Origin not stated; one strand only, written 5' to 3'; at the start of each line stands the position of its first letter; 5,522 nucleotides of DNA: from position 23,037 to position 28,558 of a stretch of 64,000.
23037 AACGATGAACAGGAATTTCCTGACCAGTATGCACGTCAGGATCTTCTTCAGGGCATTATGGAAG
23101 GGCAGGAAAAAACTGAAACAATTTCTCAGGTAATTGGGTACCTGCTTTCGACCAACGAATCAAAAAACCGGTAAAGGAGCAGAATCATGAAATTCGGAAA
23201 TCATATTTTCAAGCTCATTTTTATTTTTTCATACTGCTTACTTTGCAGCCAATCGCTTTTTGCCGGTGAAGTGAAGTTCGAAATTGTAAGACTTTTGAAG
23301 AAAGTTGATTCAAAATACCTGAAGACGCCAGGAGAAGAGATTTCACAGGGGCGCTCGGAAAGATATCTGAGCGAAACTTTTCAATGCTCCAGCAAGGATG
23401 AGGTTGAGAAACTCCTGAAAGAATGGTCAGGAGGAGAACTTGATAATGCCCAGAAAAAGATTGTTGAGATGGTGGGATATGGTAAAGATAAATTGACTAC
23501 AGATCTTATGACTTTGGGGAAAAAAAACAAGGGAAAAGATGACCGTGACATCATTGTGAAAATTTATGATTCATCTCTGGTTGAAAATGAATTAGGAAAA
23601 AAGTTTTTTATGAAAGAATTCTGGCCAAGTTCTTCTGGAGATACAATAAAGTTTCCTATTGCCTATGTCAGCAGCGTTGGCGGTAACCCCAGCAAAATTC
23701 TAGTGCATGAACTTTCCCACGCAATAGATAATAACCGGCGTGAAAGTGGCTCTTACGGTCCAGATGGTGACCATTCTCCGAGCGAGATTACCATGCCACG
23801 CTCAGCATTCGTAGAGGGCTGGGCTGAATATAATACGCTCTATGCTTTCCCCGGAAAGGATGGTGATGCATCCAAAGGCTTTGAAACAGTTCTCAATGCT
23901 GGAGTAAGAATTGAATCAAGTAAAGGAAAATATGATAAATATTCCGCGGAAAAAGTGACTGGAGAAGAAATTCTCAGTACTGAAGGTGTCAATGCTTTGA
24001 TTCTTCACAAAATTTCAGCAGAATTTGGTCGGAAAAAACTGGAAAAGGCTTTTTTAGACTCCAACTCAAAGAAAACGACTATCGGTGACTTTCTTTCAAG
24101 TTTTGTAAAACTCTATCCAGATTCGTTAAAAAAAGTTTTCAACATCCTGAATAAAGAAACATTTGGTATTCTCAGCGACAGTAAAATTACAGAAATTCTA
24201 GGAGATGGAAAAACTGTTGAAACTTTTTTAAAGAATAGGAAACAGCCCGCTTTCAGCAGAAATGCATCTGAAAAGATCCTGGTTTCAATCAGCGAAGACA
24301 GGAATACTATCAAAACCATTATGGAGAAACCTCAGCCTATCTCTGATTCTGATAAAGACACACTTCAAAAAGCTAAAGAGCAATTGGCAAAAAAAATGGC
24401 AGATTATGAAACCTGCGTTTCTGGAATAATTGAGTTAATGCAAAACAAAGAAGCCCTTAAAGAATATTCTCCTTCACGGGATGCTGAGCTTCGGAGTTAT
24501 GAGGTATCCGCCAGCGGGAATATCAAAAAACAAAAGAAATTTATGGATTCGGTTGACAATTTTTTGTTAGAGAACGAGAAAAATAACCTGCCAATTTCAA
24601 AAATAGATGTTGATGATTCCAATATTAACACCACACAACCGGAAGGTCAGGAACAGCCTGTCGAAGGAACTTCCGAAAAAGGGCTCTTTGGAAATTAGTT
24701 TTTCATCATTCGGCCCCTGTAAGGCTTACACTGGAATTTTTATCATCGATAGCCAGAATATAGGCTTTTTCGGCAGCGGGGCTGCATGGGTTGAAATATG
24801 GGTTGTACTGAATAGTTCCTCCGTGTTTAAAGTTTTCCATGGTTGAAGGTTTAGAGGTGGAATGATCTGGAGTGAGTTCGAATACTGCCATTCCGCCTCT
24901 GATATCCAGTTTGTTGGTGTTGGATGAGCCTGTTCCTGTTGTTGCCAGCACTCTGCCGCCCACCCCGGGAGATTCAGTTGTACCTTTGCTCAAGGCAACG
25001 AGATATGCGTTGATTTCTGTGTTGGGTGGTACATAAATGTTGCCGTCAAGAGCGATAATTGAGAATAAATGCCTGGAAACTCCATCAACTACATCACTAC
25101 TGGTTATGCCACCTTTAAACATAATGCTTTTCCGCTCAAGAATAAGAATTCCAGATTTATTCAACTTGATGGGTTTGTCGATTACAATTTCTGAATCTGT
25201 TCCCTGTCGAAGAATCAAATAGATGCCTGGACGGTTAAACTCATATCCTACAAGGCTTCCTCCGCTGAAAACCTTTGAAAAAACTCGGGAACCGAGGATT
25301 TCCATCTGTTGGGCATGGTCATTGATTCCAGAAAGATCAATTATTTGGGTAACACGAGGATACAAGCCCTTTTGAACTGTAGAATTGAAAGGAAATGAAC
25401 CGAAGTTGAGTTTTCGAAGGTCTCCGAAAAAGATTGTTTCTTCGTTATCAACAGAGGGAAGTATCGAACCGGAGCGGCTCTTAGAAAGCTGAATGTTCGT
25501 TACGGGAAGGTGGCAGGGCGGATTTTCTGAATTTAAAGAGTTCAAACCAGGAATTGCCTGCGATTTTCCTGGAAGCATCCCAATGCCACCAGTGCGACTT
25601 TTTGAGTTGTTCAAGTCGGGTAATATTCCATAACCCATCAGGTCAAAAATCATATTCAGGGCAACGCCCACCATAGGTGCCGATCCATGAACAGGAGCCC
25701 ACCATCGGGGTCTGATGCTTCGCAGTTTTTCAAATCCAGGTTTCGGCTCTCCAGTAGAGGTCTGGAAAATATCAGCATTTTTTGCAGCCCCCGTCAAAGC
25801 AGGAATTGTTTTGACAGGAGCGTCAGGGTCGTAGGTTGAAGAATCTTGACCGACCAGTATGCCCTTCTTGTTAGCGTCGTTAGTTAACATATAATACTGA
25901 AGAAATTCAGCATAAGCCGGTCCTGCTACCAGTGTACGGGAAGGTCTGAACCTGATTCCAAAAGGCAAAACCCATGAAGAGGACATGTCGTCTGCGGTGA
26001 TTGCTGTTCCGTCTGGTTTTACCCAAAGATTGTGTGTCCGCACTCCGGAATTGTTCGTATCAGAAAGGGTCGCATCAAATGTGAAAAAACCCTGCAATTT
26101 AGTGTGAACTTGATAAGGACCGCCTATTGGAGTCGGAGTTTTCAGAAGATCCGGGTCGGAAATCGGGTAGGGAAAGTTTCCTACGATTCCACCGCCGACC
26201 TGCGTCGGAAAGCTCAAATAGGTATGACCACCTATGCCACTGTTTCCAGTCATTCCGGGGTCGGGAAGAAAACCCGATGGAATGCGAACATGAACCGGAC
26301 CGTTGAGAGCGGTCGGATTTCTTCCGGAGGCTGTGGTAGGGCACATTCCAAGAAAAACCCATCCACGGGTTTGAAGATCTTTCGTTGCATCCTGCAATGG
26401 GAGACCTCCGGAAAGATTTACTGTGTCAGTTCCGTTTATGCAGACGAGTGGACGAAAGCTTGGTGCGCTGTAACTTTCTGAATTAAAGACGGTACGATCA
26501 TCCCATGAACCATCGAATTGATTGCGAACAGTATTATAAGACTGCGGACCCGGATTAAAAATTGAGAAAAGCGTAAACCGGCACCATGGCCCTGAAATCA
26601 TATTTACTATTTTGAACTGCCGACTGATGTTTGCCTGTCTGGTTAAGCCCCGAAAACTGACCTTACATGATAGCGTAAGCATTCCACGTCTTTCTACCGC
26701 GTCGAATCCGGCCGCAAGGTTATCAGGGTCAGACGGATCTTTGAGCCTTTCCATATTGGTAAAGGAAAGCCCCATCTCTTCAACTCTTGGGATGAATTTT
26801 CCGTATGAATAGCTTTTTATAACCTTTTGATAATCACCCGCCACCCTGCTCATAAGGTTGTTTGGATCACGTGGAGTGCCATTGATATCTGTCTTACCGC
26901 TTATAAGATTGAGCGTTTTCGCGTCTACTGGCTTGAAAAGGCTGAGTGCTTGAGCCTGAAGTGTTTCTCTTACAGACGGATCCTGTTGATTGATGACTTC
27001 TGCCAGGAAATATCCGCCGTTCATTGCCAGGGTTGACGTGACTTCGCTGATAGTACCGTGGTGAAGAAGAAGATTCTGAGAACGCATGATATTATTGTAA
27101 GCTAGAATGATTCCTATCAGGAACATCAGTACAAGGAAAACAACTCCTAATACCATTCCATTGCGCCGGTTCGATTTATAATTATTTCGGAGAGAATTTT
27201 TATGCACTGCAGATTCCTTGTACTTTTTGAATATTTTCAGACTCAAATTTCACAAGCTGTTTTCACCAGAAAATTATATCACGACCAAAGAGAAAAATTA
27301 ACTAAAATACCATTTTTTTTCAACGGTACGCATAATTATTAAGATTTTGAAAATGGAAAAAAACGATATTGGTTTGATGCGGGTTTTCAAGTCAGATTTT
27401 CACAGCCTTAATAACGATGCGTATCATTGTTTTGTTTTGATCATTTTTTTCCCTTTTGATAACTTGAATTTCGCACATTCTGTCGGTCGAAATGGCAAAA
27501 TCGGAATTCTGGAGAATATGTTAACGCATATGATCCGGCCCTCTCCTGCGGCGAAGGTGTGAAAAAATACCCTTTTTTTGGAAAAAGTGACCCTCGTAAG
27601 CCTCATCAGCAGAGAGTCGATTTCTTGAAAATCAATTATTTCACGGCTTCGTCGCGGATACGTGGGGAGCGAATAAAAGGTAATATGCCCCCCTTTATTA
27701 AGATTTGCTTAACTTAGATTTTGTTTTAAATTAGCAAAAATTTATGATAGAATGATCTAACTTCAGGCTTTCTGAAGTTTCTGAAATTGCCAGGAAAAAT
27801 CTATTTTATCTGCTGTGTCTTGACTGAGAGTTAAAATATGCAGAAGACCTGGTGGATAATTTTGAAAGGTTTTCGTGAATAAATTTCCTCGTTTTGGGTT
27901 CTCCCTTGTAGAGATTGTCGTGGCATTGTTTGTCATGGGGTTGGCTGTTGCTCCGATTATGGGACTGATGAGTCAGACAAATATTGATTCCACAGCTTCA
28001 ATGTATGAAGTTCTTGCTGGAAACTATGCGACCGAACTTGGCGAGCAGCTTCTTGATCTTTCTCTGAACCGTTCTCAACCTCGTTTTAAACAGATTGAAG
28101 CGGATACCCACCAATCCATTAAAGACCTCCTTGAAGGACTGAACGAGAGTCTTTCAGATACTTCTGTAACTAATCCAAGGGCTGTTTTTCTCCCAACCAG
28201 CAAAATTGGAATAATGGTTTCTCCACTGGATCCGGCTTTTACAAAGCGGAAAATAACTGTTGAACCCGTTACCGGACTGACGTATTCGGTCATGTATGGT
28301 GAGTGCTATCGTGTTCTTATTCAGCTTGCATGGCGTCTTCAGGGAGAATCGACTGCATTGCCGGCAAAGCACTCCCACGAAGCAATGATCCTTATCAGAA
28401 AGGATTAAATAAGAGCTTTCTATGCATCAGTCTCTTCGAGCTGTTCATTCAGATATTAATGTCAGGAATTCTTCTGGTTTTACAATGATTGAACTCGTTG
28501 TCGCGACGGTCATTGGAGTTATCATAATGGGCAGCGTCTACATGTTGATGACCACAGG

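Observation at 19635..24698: Tandemly duplicated two-gene cassette (177-aa secreted protein plus roughly 500-aa HExxH...E secreted protein) with mosaic conservation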

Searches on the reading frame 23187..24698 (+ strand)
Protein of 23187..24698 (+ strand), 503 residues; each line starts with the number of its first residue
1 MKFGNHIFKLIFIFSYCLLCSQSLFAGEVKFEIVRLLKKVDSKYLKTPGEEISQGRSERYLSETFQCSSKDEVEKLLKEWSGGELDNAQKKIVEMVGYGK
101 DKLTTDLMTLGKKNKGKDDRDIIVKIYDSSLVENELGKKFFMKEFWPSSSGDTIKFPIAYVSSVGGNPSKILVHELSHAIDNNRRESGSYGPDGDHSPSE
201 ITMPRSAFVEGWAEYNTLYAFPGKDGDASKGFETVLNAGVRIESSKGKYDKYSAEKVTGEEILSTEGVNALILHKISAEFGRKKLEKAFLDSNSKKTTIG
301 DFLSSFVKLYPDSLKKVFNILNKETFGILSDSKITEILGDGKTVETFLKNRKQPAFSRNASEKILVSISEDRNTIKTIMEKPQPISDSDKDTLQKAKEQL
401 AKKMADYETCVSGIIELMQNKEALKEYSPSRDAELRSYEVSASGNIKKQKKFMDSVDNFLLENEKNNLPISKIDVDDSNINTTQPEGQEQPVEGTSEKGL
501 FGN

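Call 4: search_protein_families(library=pfam, proteins=[window:23187-24698:+], max_evalue=1)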
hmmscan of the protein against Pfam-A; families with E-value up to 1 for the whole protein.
window:23187-24698:+ (503 aa): 1 family
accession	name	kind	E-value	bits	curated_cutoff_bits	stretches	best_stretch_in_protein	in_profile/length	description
PF14891.12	Peptidase_M91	-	0.015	16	25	1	149-199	70-123/176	Effector protein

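Call 5: search_protein_families(library=ncbifam, proteins=[window:23187-24698:+], max_evalue=1)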
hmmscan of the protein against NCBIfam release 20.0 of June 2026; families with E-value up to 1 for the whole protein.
window:23187-24698:+ (503 aa): 0 families

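Call 26: search_protein_families(library=phrogs, proteins=[window:23187-24698:+], max_evalue=0.1)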
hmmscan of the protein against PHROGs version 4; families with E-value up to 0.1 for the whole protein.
window:23187-24698:+ (503 aa): 1 family
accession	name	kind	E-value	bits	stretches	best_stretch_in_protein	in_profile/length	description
phrog_22775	-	unknown function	0.044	15.1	0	6-54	39-88/94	-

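Call 27: search_protein_families(library=padloc, proteins=[window:23187-24698:+], max_evalue=0.1)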
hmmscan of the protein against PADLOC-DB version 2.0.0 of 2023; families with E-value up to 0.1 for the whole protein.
window:23187-24698:+ (503 aa): 1 family
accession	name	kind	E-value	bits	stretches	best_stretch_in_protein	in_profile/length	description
PDLC03203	mREase_II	-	0.003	14.8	1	355-431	205-282/393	Type II methyl-directed restriction enzyme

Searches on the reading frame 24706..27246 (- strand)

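Call 4: search_protein_families(library=pfam, proteins=[window:24706-27246:-], max_evalue=1)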
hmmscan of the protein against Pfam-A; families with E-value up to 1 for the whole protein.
window:24706-27246:- (846 aa): 1 family
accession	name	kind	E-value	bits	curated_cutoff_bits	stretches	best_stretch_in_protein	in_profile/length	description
PF04277.18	OAD_gamma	-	0.44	11.7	27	1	33-57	11-35/76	Oxaloacetate decarboxylase, gamma chain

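Call 5: search_protein_families(library=ncbifam, proteins=[window:24706-27246:-], max_evalue=1)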
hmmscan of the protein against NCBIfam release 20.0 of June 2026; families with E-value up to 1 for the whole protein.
window:24706-27246:- (846 aa): 1 family
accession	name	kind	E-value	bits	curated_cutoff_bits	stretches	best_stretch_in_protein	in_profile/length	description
TIGR01195.1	oadG_fam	subfamily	0.23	12.1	36.05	1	33-58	15-40/84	sodium pump decarboxylases, gamma subunit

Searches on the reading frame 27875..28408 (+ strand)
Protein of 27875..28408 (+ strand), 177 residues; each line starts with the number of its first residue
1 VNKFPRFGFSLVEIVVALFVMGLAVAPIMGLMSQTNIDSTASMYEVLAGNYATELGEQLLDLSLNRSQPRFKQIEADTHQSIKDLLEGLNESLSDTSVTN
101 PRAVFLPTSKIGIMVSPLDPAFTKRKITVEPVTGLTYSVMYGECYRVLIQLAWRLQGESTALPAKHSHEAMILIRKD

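Call 19: search_protein_families(library=pfam, proteins=[window:27875-28408:+], max_evalue=0.01)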
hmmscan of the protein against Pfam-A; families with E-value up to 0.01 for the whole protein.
window:27875-28408:+ (177 aa): 1 family
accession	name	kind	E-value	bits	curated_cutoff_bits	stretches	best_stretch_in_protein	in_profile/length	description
PF07963.17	N_methyl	-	0.00017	21.4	21.2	1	8-27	6-25/27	Prokaryotic N-terminal methylation motif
